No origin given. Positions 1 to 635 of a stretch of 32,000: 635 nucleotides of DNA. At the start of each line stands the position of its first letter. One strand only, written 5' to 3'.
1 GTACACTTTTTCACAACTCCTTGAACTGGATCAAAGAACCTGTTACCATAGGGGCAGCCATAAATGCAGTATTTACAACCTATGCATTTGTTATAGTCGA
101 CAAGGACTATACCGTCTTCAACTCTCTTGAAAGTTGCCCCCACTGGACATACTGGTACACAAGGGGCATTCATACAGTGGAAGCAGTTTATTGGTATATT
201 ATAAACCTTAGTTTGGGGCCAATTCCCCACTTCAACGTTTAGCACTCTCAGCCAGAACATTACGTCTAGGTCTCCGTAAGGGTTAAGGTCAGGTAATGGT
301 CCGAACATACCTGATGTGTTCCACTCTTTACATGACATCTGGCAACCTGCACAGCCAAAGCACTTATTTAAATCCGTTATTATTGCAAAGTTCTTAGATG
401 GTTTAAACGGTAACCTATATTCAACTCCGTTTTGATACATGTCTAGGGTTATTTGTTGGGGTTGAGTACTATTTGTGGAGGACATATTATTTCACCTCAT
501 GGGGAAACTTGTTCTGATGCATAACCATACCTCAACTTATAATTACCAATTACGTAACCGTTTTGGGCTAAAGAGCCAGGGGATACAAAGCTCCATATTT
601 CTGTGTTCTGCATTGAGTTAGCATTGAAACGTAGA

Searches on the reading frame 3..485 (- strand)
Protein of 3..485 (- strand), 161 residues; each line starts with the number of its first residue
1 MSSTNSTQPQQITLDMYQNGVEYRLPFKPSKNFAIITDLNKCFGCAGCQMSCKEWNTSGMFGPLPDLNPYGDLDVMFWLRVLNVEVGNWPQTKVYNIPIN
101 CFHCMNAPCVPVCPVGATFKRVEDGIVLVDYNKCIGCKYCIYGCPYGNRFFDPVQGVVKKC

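Call 14: search_protein_families(library=pfam, proteins=[window:3-485:-], max_evalue=0.01)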
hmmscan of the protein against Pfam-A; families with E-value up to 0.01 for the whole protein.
window:3-485:- (161 aa): 12 families
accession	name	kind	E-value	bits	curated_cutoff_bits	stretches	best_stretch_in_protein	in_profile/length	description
PF13247.11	Fer4_11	-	4.6e-14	52.9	26.2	1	94-161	3-71/100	4Fe-4S dicluster domain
PF12838.12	Fer4_7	-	2e-11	44.6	27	2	41-117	1-52/52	4Fe-4S dicluster domain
PF13237.11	Fer4_10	-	1.4e-10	41.4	25.5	1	94-145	2-53/53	4Fe-4S dicluster domain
PF12797.12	Fer4_2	-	1.6e-10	40.7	24.5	2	126-146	2-22/22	4Fe-4S binding domain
PF13183.11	Fer4_8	-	1.9e-08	35.1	27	1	39-116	2-67/68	4Fe-4S dicluster domain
PF12837.12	Fer4_6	-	3e-08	33.7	25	1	126-147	1-22/24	4Fe-4S binding domain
PF13187.11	Fer4_9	-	1.1e-06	29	27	1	100-147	1-50/52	4Fe-4S dicluster domain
PF12800.12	Fer4_4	-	1.6e-06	28.3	24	1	132-147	2-17/17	4Fe-4S binding domain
PF13534.11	Fer4_17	-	4.7e-06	27.5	22.2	0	133-149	1-17/61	4Fe-4S dicluster domain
PF00037.32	Fer4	-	5e-05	23.4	21.1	1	128-147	2-21/24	4Fe-4S binding domain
PF25160.1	LdpA_Fe-S-bd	-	0.0004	20.6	27.6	0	106-147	6-41/49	LdpA Fe-S cluster-binding domain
PF14697.11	Fer4_21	-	0.0039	17.7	35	0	38-54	4-20/59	4Fe-4S dicluster domain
